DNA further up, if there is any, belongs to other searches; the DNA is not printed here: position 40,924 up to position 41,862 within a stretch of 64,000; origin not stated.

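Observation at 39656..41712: Small type IV pilin gene followed by a TQxA-motif surface protein and an atypical sortase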

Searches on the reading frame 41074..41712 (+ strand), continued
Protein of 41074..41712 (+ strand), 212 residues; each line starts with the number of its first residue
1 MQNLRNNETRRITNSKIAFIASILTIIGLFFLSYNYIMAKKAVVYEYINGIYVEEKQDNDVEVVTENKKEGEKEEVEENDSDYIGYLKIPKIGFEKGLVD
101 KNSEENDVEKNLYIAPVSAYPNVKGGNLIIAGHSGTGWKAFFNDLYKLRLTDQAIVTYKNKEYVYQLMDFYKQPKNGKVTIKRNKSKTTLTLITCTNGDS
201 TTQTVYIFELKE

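Call 29: search_solved_structures(query=A1, max_evalue=0.001, show_alignments=5)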
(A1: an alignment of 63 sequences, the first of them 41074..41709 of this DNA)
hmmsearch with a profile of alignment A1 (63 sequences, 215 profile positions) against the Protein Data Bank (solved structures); distinct sequences matched with E-value up to 0.001: 44.
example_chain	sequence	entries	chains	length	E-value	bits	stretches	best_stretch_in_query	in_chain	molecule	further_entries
24rr_A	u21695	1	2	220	2.7e-18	69.2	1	32-196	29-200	Ebp pilus assembly class C sortase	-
4d70_A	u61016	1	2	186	1.4e-16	63.6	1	51-204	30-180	SORTASE FAMILY PROTEIN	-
4d7w_A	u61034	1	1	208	4.6e-15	58.7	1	47-197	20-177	SORTASE FAMILY PROTEIN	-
2kw8_A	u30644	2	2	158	1.4e-14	57.1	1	71-210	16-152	LPXTG-site transpeptidase family protein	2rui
6ixz_A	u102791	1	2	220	2.4e-11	46.5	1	37-195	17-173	Sortase family protein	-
7d6p_A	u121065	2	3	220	4.4e-11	45.7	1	32-195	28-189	Sortase family protein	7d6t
5k9a_A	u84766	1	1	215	7.8e-11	44.9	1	74-197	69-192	Putative fimbrial associated sortase-like protein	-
6bwe_A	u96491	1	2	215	7.9e-11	44.9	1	75-197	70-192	Putative fimbrial associated sortase-like protein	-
8t28_A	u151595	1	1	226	1.2e-10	44.2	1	72-196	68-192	Class C sortase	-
8gmx_A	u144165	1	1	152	1.3e-10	44.2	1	79-197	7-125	Class C sortase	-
7cg9_A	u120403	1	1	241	1.9e-10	43.6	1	38-198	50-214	Class C sortase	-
5hu4_A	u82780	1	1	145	2.3e-10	43.3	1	84-214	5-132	Cysteine protease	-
2ln7_A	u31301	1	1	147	6.3e-10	41.9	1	73-195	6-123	LPXTG-site transpeptidase family protein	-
2xwg_A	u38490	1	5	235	1.6e-09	40.6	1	126-197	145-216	SORTASE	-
8gr6_A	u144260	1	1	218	5.6e-09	38.8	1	42-196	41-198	Sortase-like protein, putative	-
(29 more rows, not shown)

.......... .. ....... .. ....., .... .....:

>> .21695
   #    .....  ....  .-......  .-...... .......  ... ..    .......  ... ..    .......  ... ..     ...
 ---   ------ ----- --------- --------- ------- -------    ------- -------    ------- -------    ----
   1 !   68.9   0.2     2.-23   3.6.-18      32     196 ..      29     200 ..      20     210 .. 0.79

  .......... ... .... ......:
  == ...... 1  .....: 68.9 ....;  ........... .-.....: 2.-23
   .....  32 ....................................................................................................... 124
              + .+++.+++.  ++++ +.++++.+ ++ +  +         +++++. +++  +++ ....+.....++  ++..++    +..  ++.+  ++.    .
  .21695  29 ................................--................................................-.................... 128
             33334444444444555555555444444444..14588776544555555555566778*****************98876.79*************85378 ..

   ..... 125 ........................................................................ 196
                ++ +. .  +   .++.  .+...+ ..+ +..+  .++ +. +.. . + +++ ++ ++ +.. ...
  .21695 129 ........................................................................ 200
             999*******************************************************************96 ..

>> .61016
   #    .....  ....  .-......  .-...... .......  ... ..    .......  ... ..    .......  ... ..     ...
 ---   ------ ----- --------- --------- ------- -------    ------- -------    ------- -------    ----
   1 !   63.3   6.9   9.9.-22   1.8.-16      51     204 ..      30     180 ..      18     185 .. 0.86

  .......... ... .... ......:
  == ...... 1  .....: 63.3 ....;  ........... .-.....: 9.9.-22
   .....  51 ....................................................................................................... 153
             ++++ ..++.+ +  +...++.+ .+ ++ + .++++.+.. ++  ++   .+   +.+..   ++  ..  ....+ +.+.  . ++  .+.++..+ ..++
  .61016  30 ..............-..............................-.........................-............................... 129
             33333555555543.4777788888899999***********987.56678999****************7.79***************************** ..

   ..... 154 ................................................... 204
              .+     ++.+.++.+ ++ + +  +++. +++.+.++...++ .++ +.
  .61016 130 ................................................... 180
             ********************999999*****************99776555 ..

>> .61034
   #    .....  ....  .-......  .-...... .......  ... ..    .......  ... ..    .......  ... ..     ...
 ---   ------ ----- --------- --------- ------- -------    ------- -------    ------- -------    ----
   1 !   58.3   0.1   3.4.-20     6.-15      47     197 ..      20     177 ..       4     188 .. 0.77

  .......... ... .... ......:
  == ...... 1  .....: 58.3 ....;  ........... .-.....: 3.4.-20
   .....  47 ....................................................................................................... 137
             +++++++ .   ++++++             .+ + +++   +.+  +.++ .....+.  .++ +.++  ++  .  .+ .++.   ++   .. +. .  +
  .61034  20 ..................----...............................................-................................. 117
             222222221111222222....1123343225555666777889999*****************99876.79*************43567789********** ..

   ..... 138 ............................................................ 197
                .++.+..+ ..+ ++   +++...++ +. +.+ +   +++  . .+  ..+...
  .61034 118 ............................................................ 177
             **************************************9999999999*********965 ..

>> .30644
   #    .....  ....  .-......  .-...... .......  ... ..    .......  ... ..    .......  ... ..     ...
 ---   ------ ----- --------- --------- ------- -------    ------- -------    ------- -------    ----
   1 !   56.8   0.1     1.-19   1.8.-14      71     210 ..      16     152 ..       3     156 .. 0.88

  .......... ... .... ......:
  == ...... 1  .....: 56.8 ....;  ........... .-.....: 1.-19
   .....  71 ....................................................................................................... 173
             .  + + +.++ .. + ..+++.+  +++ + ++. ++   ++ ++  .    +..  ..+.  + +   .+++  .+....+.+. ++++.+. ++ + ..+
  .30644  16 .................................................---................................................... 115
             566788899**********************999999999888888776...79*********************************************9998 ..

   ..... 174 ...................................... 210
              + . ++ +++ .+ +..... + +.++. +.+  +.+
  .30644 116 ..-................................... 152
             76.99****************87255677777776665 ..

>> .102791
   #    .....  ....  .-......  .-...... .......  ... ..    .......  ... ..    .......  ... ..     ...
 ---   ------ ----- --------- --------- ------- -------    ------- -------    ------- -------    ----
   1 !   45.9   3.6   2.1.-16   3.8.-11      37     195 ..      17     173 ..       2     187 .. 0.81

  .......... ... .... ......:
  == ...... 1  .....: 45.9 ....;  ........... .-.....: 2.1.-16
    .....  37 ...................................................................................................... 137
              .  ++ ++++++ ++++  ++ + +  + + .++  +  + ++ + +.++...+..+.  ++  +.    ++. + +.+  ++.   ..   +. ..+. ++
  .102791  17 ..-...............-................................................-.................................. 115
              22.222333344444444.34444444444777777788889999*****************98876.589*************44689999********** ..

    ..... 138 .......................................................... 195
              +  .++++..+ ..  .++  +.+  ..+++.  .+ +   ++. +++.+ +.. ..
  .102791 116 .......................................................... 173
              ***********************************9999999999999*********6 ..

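Call 30: find_related_loci(query=A1, collection=genome_contigs, flank=6000)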
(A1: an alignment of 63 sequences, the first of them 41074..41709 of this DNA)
Query A1 (212 aa) in genome_contigs; peptide patterns used: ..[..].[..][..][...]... (x = any residue, [..] = any of these).
582 stretches matched a pattern; 571 encode a relative of the query (tblastn E <= 1e-3); the best 80 are kept; 80 distinct loci.
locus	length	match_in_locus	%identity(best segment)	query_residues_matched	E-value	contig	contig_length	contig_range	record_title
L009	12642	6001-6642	56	5-212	2e-71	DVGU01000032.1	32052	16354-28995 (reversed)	MAG TPA_asm: Candidatus Faecimonas gallistercoris isolate CHK189-3136 CHK189__C113213_L32052_ERR3414584, whole genome sh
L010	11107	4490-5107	54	10-212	5e-70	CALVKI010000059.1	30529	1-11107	MAG: uncultured Bacilli bacterium isolate E13__bin56 genome assembly, contig: E13__k127_2553583, whole genome shotgun se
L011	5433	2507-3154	53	1-211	1e-69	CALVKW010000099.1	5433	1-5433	MAG: uncultured Bacilli bacterium isolate BRZ_E__bin81 genome assembly, contig: BRZ_E__NODE_36143_length_5433_cov_5.3427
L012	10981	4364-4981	55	5-210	2e-69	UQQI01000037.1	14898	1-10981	uncultured Mollicutes bacterium isolate UMGS532 genome assembly, contig: NODE_380_length_14898_cov_5.438456, whole genom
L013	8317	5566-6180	53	10-211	3e-69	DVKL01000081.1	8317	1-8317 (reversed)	MAG TPA_asm: Candidatus Faecimonas intestinavium isolate USAMLcec2-12447 USAMLcec2__C140880_L8317_SRR5280393, whole geno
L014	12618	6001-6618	55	5-210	3e-69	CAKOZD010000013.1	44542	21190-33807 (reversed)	MAG: uncultured Bacilli bacterium isolate REFINED_METABAT215_TOP10_CONTIGS_1500_ASSEMBLY_K77_MERGED__Hadza_MoBio_hadza-A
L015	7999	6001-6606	57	11-211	5e-69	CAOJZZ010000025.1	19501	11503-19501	MAG TPA_asm: uncultured Tenericutes bacterium isolate SRR17684619_bin.35_metawrap_v1.3_MAG genome assembly, contig: NODE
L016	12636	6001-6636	57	2-210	4e-69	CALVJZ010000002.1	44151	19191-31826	MAG: uncultured Bacilli bacterium isolate BRZ_PS__bin38 genome assembly, contig: BRZ_PS__NODE_1297_length_44151_cov_7.09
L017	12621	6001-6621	57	6-210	5e-69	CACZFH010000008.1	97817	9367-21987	MAG: uncultured Erysipelotrichaceae bacterium isolate RUG12568 genome assembly, contig: RUG12568_asm_8, whole genome sho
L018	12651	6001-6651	53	1-211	5e-69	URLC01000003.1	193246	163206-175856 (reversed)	uncultured Tenericutes bacterium isolate UMGS1110 genome assembly, contig: NODE_6_length_193246_cov_10.4716, whole genom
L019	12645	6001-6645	53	5-210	6e-69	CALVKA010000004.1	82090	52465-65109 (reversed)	MAG: uncultured Bacilli bacterium isolate BRZ_NS__bin73 genome assembly, contig: BRZ_NS__NODE_381_length_82090_cov_10.84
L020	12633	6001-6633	55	1-210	3e-68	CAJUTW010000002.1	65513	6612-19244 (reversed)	MAG TPA_asm: uncultured Bacilli bacterium isolate MGBC165561 genome assembly, contig: MGBC165561.2, whole genome shotgun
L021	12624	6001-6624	57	10-212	1e-67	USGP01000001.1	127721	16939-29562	uncultured Tenericutes bacterium isolate UMGS1700 genome assembly, contig: NODE_27_length_127721_cov_4.246166, whole gen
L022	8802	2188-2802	55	10-211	2e-67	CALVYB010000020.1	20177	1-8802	MAG: uncultured Bacilli bacterium isolate BRZ_LS__bin9 genome assembly, contig: BRZ_LS__NODE_1633_length_20177_cov_14.05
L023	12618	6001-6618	55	6-212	3e-67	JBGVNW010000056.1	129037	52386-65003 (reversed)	MAG: Bacilli bacterium isolate fecal_MAG_225 fecal_MAG_225_contig_0056, whole genome shotgun sequence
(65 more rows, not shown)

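Call 39: predict_structure(alignment_id=A1)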
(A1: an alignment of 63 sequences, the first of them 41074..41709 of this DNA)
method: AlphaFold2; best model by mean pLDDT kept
length: 212 residues; sequences in the alignment: 63
mean_pLDDT: 87.9   pTM: 0.64
mean pLDDT of the five models: 87.9, 87.8, 87.4, 87.3, 87.1
residues with pLDDT >= 90: 163; 70-90: 12; 50-70: 16; < 50: 21
segments of 3 or more residues with pLDDT < 50: 60-79
pLDDT, mean of each block of 10 residues (from residue 1): 58 93 98 98 90 61 42 46 93 97 96 98 98 94 98 98 98 97 98 97 98 95
secondary structure, 60 per line:
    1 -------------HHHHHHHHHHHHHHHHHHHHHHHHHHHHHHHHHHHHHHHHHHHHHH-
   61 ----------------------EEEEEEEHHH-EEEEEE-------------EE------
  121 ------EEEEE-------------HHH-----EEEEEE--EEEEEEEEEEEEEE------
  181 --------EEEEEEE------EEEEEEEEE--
elements in order: H14-59 E83-89 E94-99 E127-131 E153-158 E161-174 E189-195 E202-210

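Call 44: fold_search(model_id=the predicted structure, library=pdb)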
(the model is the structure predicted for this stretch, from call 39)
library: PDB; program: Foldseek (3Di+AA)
matches with E <= 10: 300; with E <= 0.001: 129
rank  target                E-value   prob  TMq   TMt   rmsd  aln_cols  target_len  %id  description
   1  4d7w                  2.7e-09  1.00  0.55  0.60   2.7       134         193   26  Crystal structure of sortase C1 (SrtC1) from Streptococcus agalactiae (released 2015-08-19)
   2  8t28                  3.8e-09  1.00  0.54  0.61   3.6       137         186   23  The crystal structure of SrtC2 sortase from Actinomyces oris (released 2024-04-17)
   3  7cg9                  5.4e-09  1.00  0.52  0.57  11.7       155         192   16  Crystal structure of pilin-specific sortase SrtC1 from Lactobacillus rhamnosus GG (released 2022-03-02)
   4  3rbj_B                6.4e-09  1.00  0.52  0.58   3.5       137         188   15  Crystal Structure of the lid-mutant of Streptococcus agalactiae Sortase C1 (released 2011-09-07)
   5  7d6t_A                7.7e-09  1.00  0.54  0.61   2.8       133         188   20  X-ray structure of Clostridium perfringens sortase C with the C-terminal cell wall sorting motif. (released 2021-06-02)
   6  6bwe_B                8.2e-09  1.00  0.55  0.62   2.6       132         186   20  Sortase A from Corynebacterium diphtheriae, lid mutant (released 2017-12-27)
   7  6bwe_A                1.4e-08  1.00  0.53  0.59   2.9       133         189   21  Sortase A from Corynebacterium diphtheriae, lid mutant (released 2017-12-27)
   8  2xwg_D                1.5e-08  1.00  0.52  0.59   3.7       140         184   16  Crystal structure of sortase C-1 from Actinomyces oris (formerly Actinomyces naeslundii) (released 2011-02-23)
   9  6ixz_B                1.7e-08  1.00  0.51  0.61   2.9       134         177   19  X-ray structure of sortase C from Clostridium perfringens SM101 (released 2019-08-14)
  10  2xwg_C                1.8e-08  1.00  0.53  0.63  12.7       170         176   18  Crystal structure of sortase C-1 from Actinomyces oris (formerly Actinomyces naeslundii) (released 2011-02-23)
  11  8gr6                  2.0e-08  1.00  0.53  0.56   3.0       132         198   20  Crystal Structure of pilus-specific Sortase C from Streptococcus sanguinis (released 2023-06-21)
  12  4d70_A                2.2e-08  1.00  0.52  0.68   3.2       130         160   24  Structural, biophysical and biochemical analyses of a Clostridium perfringens Sortase D5 transpeptidase (released 2015-07-15)
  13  4g1j_A                2.2e-08  1.00  0.53  0.55   3.1       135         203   16  Sortase C1 of GBS Pilus Island 1 (released 2012-12-05)
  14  6ixz_A                2.2e-08  1.00  0.52  0.58   3.3       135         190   19  X-ray structure of sortase C from Clostridium perfringens SM101 (released 2019-08-14)
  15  3g66_B                2.4e-08  1.00  0.54  0.58   3.0       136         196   20  The crystal structure of Streptococcus pneumoniae Sortase C provides novel insights into catalysis as well as pilin su (released 2009-09-01)
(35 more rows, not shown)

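Call 52: find_related_loci(query=A3, collection=metagenome_contigs, flank=6000)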
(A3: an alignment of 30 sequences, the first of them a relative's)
Query A3 (217 aa) in metagenome_contigs; peptide patterns used: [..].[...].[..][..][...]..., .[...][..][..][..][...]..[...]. (x = any residue, [..] = any of these).
600 stretches matched a pattern (row limit reached: there are more); 546 encode a relative of the query (tblastn E <= 1e-3); the best 80 are kept; 80 distinct loci.
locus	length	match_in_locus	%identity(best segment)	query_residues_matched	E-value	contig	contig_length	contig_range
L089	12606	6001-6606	48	16-216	4e-58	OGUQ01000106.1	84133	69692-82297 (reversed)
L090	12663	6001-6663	48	1-217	2e-57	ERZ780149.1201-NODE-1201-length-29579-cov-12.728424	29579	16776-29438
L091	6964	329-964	49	1-213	2e-55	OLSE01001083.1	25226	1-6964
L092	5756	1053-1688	48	1-213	3e-54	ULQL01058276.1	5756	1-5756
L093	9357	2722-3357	48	1-213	3e-54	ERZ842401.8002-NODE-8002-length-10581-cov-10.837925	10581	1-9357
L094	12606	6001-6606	49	16-216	5e-54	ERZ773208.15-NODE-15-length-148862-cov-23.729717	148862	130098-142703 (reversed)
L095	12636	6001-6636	47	1-213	1e-53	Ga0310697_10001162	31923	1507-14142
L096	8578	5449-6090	48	1-213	7e-51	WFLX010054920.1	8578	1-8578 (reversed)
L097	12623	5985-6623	43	3-213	3e-49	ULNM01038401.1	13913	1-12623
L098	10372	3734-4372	43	3-213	3e-49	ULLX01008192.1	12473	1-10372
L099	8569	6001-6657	47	1-216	1e-48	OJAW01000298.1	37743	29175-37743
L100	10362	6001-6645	47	1-213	2e-48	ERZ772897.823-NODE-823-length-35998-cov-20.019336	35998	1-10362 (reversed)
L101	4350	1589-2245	47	1-216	6e-48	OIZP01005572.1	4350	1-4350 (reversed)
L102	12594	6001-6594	43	16-215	8e-48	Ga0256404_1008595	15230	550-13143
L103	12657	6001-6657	47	1-216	2e-47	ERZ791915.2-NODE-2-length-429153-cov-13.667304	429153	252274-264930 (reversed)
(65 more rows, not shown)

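Call 57: search_dna_similar(query=L089:5950-6606:+, collection=plasmids, mode=protein, max_rows=25)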
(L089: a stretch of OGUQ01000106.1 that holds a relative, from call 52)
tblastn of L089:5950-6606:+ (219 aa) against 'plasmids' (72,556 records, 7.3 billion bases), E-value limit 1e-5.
Records with a match: 112; places in all: 113; records where one place covers at least 80% of the query: 81.
Best place of each record, by identity: <60% 112.
By first word of the organism name: Clostridium 110; Enterococcus 2.
By predicted mobility (MOB-suite, as given by PLSDB): mobilizable 108; non-mobilizable 4.
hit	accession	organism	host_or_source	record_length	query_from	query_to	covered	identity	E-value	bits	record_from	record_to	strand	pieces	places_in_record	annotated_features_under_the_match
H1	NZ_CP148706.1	Clostridium perfringens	Dog,single cell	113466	37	216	82%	33.3%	2e-13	76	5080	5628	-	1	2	class D sortase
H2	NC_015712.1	Clostridium perfringens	-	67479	37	216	82%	33.3%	4e-13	75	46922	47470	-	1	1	class D sortase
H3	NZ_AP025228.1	Clostridium perfringens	-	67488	37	216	82%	33.3%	4e-13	75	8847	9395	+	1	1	class D sortase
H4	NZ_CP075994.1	Clostridium perfringens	Antibiotic associated diarrhea, human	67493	37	216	82%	33.3%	4e-13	75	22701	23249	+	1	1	class D sortase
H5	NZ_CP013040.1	Clostridium perfringens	canine,Pure culture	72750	37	216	82%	33.2%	9e-12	71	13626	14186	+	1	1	class D sortase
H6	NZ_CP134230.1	Clostridium perfringens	Canis lupus familiaris,bacterial ...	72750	37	216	82%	33.2%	9e-12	71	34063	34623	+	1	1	class D sortase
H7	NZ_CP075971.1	Clostridium perfringens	salmon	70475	37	216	82%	32.6%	3e-11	69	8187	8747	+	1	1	class D sortase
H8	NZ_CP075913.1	Clostridium perfringens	sludge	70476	37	216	82%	32.6%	3e-11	69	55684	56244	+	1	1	class D sortase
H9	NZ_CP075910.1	Clostridium perfringens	soil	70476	37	216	82%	32.6%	3e-11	69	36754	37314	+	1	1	class D sortase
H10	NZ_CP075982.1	Clostridium perfringens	feces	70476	37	216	82%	32.6%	3e-11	69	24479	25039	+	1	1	class D sortase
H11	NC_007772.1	Clostridium perfringens CPE str. F4969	-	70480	37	216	82%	32.6%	3e-11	69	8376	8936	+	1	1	class D sortase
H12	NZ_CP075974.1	Clostridium perfringens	Roast beef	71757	37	216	82%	32.6%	3e-11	69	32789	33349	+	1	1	class D sortase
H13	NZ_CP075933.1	Clostridium perfringens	feces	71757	37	216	82%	32.6%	3e-11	69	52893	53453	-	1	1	class D sortase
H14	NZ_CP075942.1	Clostridium perfringens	feces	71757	37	216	82%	32.6%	3e-11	69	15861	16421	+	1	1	class D sortase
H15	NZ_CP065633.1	Clostridium perfringens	-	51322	39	216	81%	33.0%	3e-11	69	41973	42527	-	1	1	class D sortase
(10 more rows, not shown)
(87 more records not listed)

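Call 58: search_dna_similar(query=L089:5950-6606:+, collection=phages, mode=protein, max_rows=15)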
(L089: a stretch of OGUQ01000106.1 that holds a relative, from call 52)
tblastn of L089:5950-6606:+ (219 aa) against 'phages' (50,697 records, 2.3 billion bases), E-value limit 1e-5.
No match.

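Call 59: get_annotated_region(hit=H2, flank=5000)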
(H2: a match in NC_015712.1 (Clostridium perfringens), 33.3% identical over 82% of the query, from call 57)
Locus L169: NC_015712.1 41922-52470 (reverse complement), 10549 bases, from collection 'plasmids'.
description: Clostridium perfringens plasmid pCPPB-1, complete sequence
organism: Clostridium perfringens (NCBI taxid 1502)
taxonomy: Bacteria; Bacillota; Clostridia; Eubacteriales; Clostridiaceae; Clostridium; Clostridium perfringens
host: -; source: -; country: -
typing (MOB-suite, as given by PLSDB): mobilizable; replicon rep_cluster_1519; relaxase MOBM
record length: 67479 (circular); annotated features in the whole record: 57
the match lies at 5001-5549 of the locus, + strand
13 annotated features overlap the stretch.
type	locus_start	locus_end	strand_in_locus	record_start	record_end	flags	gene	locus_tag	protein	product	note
CDS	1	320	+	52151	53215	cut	-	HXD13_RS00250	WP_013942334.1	CAP domain-containing protein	-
CDS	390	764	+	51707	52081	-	-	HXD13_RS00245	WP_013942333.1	type II toxin-antitoxin system PemK/MazF family toxin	-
CDS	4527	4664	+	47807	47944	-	-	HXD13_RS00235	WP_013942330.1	hypothetical protein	-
CDS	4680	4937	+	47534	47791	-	-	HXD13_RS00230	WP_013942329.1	hypothetical protein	-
CDS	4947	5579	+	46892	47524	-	-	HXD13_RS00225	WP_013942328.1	class D sortase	-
CDS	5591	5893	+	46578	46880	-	-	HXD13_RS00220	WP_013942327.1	hypothetical protein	-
CDS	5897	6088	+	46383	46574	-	-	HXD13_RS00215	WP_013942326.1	hypothetical protein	-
CDS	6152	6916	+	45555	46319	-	-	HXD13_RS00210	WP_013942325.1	DNA adenine methylase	-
CDS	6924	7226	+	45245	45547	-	-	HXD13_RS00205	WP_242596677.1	hypothetical protein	-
CDS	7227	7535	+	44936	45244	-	-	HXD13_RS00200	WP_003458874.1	hypothetical protein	-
CDS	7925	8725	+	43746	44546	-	tcpM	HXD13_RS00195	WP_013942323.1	MobM family relaxase TcpM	-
CDS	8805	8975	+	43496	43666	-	-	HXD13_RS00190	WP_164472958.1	hypothetical protein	-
CDS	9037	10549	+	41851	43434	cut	-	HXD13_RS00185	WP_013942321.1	FtsK/SpoIIIE domain-containing protein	-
